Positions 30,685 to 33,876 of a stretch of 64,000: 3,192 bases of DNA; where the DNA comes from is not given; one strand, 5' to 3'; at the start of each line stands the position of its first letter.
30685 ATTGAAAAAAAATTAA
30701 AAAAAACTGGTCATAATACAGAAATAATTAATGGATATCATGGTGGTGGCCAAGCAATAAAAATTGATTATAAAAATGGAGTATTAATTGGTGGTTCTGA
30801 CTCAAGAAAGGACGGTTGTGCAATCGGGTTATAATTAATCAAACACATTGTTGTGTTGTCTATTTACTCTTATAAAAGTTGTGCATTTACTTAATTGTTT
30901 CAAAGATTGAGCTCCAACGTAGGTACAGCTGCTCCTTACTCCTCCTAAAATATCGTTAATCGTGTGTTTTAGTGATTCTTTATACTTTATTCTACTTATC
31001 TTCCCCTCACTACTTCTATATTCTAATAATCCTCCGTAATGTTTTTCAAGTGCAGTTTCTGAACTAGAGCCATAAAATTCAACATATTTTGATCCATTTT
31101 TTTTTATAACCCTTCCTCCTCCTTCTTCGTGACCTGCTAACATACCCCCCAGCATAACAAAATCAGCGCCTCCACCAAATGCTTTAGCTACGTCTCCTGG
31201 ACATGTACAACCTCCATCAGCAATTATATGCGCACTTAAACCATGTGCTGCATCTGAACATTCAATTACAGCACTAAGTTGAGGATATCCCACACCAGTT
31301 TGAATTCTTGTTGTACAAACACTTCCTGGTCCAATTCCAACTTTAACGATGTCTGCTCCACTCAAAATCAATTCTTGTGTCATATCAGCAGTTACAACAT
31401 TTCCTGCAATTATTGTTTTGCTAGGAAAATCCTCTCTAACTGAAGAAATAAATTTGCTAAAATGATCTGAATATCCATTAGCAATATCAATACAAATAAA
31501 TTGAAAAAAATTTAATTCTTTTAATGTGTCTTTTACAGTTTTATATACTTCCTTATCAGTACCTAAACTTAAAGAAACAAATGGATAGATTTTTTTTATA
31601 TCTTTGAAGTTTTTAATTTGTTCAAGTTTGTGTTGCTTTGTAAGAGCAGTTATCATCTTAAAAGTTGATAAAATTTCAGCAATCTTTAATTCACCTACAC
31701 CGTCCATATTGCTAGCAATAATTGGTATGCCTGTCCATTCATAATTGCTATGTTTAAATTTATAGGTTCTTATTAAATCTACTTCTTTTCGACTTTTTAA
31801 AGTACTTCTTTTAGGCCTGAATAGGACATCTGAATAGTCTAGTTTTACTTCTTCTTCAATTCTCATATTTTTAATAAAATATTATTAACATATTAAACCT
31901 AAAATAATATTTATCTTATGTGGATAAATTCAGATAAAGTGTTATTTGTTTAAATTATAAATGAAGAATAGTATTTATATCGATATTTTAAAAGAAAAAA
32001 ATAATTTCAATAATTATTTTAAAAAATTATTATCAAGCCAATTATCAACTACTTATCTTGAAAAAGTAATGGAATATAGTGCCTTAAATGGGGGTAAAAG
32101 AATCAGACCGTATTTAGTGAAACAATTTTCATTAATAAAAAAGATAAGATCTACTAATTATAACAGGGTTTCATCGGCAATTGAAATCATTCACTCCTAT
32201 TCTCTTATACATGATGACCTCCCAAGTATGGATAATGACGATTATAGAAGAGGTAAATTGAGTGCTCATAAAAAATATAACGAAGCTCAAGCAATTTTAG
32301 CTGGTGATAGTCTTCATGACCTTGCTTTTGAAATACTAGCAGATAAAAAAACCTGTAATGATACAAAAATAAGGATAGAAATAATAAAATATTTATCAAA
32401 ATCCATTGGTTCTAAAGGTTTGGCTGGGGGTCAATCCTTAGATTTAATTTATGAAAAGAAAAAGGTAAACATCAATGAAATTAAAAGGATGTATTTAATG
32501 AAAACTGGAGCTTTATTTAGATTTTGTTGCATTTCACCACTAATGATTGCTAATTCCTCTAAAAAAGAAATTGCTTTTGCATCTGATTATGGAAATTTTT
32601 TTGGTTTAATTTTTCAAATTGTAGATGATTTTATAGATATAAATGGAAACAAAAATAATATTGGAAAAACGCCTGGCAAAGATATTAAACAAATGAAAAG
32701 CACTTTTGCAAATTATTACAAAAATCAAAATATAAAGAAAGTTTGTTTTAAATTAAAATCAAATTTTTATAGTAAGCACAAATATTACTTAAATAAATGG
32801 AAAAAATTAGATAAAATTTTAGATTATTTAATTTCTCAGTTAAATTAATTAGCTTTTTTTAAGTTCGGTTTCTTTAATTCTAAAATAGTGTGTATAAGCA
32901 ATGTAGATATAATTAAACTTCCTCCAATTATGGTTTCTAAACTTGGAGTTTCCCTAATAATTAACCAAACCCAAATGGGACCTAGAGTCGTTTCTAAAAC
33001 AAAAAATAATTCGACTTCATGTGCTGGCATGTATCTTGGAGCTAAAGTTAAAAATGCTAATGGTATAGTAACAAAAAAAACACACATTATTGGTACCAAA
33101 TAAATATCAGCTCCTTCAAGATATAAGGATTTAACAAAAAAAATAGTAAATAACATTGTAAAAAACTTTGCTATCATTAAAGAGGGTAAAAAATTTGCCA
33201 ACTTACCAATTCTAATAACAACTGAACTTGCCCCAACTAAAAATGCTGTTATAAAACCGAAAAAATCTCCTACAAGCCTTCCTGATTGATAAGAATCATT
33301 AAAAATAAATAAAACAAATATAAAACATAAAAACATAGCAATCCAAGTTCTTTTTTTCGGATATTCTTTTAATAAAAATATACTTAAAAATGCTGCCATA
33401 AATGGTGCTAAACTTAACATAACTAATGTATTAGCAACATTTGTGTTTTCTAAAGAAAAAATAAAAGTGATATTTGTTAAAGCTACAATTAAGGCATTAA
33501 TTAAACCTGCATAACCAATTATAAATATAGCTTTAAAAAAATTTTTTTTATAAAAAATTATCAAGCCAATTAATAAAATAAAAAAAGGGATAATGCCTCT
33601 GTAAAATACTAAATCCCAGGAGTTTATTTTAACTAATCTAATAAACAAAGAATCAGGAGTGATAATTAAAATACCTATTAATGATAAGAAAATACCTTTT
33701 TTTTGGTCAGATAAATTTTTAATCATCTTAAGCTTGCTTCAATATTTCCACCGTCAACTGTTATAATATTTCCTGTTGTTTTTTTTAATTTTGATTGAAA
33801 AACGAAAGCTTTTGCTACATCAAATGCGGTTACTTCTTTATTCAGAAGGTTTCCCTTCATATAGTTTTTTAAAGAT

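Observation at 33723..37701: mtnP-mtnA translationally coupled to an aldolase-SDR fusion: candidate single-polypeptide DHAP shunt for methylthioadenosine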

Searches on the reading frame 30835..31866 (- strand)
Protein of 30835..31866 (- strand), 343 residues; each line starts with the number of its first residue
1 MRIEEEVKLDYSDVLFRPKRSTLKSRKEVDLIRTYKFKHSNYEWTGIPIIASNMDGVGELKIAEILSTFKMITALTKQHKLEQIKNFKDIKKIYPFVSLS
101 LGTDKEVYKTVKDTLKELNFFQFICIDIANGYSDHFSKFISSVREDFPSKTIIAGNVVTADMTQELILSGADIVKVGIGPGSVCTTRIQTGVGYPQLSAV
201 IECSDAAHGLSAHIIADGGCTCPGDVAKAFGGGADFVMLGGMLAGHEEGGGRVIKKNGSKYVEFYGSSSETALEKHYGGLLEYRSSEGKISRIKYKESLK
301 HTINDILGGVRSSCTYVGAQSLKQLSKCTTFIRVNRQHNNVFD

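Call 3: search_protein_families(library=pfam, proteins=[window:30835-31866:-])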
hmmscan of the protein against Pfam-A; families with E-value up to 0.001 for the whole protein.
window:30835-31866:- (343 aa): 2 families
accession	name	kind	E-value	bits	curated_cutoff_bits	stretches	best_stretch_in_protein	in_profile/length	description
PF00478.31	IMPDH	-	1.2e-69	235.4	25.6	1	9-335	2-335/345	IMP dehydrogenase / GMP reductase domain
PF01070.24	FMN_dh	-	0.0001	21.9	24.9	1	195-250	258-317/350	FMN-dependent dehydrogenase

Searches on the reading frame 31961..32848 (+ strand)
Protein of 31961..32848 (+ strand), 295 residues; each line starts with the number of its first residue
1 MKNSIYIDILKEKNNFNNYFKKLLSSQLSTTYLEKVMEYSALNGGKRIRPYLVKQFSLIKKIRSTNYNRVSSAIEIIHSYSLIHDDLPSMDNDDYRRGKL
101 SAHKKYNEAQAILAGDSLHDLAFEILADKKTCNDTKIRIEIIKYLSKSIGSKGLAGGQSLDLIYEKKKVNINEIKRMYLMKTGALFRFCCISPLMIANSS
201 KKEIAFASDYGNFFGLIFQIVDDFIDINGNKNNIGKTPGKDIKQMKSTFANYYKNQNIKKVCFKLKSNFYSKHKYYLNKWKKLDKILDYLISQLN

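Call 3: search_protein_families(library=pfam, proteins=[window:31961-32848:+])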
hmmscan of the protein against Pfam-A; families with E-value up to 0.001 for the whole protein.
window:31961-32848:+ (295 aa): 1 family
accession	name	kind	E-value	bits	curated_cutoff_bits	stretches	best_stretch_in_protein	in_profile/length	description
PF00348.22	polyprenyl_synt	-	8.8e-51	173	27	1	32-259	3-223/251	Polyprenyl synthetase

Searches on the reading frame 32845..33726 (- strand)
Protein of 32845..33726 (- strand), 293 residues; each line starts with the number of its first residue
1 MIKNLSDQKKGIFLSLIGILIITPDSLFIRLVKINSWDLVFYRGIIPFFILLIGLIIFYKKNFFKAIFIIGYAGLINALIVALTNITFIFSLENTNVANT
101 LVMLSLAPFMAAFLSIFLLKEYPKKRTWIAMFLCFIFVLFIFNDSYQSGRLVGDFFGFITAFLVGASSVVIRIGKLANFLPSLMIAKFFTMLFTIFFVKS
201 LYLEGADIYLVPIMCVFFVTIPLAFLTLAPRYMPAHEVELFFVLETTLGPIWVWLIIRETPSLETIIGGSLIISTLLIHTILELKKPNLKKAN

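Call 3: search_protein_families(library=pfam, proteins=[window:32845-33726:-])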
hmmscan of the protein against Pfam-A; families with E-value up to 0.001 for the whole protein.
window:32845-33726:- (293 aa): 1 family
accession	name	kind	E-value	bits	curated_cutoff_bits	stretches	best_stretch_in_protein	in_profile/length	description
PF00892.27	EamA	-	1.2e-14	55.2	28.2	1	10-142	2-134/135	EamA-like transporter family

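Call 4: search_protein_families(library=ncbifam, proteins=[window:32845-33726:-])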
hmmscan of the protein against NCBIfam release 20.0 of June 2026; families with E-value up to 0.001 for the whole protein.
window:32845-33726:- (293 aa): 1 family
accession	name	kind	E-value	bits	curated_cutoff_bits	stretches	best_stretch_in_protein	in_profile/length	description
TIGR00950.1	2A78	equivalog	8.9e-05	22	230.2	1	48-277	30-264/264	carboxylate/amino acid/amine transporter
